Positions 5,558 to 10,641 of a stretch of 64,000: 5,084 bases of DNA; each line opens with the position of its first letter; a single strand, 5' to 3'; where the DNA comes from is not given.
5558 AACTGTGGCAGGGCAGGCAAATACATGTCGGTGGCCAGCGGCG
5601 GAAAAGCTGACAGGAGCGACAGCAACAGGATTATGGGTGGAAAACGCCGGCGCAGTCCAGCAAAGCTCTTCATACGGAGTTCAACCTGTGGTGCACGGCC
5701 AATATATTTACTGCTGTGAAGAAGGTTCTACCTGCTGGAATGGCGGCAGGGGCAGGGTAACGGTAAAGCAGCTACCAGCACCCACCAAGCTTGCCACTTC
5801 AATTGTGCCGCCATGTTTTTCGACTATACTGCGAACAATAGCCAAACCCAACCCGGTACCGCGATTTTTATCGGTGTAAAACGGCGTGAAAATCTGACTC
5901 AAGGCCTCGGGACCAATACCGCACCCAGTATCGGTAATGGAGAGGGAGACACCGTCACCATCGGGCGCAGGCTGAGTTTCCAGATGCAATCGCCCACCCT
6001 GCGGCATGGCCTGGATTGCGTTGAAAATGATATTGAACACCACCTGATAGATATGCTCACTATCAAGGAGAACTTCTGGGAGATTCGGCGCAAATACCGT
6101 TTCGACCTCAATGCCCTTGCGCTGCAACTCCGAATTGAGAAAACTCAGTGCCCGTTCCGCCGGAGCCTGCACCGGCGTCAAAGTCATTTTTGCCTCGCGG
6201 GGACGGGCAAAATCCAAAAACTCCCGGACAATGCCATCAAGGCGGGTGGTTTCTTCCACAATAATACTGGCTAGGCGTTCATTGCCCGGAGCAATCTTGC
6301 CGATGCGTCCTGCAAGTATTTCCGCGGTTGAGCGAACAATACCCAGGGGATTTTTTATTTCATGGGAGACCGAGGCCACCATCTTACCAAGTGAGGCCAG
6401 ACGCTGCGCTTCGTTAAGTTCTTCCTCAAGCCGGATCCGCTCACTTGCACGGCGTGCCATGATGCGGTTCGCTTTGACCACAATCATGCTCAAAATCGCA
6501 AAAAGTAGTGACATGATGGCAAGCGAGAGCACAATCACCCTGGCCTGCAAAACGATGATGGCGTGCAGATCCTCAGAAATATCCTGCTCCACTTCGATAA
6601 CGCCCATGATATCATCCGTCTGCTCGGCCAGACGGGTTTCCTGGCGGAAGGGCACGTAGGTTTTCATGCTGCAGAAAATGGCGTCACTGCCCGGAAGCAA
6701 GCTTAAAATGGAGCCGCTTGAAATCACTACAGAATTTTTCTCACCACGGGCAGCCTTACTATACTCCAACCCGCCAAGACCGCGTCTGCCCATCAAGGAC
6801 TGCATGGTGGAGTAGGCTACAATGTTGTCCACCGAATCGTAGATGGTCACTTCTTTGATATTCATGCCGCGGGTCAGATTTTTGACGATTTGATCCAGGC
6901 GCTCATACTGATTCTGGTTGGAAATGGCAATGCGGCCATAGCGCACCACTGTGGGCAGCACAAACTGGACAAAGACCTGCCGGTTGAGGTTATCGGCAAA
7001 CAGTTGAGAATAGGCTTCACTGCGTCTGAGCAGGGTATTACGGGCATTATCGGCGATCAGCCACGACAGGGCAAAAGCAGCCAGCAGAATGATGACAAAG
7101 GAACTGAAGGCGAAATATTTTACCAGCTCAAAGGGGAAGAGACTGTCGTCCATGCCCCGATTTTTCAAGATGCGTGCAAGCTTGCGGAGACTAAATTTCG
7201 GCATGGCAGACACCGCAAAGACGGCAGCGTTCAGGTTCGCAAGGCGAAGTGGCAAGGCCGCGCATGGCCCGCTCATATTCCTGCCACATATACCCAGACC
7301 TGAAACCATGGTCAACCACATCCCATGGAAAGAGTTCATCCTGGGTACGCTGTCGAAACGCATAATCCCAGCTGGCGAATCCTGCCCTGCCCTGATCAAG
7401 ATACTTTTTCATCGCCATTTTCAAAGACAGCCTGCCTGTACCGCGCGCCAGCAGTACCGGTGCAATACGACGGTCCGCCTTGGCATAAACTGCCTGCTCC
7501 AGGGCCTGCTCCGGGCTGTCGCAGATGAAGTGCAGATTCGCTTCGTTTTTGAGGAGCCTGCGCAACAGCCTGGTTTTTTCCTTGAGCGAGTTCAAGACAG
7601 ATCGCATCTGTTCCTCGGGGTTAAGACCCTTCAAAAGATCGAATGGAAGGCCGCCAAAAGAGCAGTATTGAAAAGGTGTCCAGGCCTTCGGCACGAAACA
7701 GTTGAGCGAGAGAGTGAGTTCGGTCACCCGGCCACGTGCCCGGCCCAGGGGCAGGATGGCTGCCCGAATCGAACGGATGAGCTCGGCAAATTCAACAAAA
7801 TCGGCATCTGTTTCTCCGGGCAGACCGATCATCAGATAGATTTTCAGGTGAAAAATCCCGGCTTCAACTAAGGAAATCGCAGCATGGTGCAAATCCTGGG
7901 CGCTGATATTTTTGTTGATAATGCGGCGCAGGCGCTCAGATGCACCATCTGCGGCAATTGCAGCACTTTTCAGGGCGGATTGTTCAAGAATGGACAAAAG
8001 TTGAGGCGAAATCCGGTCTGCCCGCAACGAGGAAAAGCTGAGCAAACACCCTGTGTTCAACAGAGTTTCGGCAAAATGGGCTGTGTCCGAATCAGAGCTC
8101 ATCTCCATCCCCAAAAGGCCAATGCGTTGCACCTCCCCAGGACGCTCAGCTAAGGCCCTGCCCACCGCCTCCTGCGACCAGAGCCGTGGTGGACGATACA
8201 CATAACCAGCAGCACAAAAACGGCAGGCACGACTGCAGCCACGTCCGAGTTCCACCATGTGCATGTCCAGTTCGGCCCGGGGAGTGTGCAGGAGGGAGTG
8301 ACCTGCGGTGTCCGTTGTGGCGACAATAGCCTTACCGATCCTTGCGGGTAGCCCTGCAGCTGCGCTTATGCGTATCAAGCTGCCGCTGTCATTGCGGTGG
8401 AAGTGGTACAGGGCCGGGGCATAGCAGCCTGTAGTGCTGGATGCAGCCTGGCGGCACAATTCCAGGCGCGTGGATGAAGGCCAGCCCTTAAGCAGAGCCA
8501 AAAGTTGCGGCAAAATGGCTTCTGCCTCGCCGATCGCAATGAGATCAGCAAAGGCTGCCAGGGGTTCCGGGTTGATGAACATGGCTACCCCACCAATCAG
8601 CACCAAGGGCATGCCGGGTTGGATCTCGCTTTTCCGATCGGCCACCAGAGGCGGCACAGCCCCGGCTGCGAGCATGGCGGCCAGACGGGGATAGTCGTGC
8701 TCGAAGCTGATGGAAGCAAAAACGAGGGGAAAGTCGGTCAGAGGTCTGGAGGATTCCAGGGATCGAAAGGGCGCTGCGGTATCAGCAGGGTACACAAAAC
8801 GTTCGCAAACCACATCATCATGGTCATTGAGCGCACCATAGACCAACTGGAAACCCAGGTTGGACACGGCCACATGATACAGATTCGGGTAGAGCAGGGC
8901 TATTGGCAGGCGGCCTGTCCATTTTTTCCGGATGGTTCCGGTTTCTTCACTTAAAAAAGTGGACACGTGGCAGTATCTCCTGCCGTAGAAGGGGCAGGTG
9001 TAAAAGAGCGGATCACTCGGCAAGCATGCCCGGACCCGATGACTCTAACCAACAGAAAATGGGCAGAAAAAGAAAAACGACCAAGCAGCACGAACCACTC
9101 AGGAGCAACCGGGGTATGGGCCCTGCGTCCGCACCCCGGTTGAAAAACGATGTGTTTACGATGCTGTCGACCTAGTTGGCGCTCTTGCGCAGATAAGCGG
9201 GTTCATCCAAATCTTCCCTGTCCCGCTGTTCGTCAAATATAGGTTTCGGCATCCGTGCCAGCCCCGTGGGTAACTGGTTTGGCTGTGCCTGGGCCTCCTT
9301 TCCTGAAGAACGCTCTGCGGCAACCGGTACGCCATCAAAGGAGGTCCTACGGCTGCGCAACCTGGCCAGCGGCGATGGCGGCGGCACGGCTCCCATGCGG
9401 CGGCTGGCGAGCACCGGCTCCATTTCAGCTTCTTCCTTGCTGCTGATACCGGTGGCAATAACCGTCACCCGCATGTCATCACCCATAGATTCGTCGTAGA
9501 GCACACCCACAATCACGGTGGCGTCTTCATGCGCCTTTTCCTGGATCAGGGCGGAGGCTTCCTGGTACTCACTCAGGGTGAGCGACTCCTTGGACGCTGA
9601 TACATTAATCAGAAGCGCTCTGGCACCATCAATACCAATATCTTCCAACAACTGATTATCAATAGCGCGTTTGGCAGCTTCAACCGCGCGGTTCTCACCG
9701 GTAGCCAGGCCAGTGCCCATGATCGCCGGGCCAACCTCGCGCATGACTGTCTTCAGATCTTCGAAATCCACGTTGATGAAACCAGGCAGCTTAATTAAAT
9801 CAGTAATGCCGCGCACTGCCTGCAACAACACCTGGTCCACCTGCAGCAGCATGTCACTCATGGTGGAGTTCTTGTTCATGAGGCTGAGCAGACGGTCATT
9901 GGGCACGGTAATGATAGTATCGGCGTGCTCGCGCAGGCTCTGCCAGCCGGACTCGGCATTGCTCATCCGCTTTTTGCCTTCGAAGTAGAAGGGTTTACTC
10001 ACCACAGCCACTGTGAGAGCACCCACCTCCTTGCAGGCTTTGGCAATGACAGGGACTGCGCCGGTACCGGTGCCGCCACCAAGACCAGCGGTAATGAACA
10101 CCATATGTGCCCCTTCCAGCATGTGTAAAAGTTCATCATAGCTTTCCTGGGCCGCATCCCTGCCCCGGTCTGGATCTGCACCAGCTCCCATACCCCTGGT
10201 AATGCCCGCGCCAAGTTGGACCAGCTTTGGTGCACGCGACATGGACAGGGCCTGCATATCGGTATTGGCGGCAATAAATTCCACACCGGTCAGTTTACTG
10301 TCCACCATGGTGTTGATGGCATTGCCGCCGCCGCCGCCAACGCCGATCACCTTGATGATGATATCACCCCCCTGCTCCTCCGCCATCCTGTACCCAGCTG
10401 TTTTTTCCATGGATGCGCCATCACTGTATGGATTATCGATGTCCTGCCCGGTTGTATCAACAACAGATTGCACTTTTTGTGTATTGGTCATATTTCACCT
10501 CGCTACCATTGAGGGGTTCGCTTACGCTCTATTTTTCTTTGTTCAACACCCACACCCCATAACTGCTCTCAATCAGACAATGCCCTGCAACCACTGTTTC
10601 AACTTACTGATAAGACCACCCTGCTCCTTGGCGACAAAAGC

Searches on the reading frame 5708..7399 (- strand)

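Call 33: search_protein_families(library=pfam, proteins=[window:5708-7399:-], max_evalue=0.00001)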
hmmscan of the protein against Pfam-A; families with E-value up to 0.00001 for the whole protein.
window:5708-7399:- (563 aa): 2 families
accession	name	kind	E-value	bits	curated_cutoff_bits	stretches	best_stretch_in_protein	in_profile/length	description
PF02518.31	HATPase_c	-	1.8e-29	102.8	26.4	1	446-552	2-110/111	Histidine kinase-, DNA gyrase B-, and HSP90-like ATPase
PF00512.31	HisKA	-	8.7e-13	48.6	26.9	1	337-401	2-64/66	His Kinase A (phospho-acceptor) domain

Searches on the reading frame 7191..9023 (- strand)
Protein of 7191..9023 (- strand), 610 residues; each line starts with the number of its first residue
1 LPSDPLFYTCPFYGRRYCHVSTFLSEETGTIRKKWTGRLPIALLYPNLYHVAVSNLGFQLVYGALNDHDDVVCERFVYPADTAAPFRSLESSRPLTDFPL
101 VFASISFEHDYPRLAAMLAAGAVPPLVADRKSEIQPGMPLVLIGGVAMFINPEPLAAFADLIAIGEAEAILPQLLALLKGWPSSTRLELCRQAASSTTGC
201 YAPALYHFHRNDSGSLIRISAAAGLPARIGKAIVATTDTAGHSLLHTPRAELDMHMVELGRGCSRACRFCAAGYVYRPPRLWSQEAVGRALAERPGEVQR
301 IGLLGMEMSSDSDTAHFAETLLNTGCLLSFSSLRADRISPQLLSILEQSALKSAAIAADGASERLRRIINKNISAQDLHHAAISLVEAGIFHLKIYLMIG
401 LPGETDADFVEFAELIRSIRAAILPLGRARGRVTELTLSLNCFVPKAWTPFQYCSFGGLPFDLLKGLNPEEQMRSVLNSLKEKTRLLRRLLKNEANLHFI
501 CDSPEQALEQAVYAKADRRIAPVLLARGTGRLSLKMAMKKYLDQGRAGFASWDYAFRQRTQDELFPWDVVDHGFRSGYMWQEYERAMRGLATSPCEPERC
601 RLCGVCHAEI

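Call 33: search_protein_families(library=pfam, proteins=[window:7191-9023:-], max_evalue=0.00001)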
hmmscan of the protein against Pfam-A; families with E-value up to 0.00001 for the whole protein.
window:7191-9023:- (610 aa): 2 families
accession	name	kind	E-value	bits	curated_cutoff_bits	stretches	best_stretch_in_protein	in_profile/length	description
PF19864.5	Radical_SAM_N2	-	3.1e-31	108.3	29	1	57-203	1-151/151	Radical SAM proteins, N-terminal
PF04055.27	Radical_SAM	-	3e-17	63.7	29.5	1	258-416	2-166/166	Radical SAM superfamily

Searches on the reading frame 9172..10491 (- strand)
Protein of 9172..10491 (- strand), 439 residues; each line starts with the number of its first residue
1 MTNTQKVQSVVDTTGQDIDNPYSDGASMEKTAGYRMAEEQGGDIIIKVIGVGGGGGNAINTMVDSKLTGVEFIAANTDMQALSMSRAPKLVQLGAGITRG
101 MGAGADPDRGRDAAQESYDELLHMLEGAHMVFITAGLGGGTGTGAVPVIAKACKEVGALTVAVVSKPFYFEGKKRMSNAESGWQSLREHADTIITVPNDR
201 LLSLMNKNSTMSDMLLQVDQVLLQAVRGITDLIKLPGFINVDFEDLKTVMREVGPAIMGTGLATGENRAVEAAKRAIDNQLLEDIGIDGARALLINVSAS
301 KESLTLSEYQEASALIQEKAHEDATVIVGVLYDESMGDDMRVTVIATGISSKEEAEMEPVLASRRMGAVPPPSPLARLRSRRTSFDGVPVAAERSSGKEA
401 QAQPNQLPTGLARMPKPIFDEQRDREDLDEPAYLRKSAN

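Call 33: search_protein_families(library=pfam, proteins=[window:9172-10491:-], max_evalue=0.00001)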
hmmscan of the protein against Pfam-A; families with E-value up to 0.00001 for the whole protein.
window:9172-10491:- (439 aa): 2 families
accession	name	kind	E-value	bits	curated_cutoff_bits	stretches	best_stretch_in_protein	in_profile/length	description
PF00091.31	Tubulin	-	2.4e-46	158.9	33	1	46-205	2-189/190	Tubulin/FtsZ family, GTPase domain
PF12327.13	FtsZ_C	-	8.5e-27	93.7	27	1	254-349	1-94/95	FtsZ family, C-terminal domain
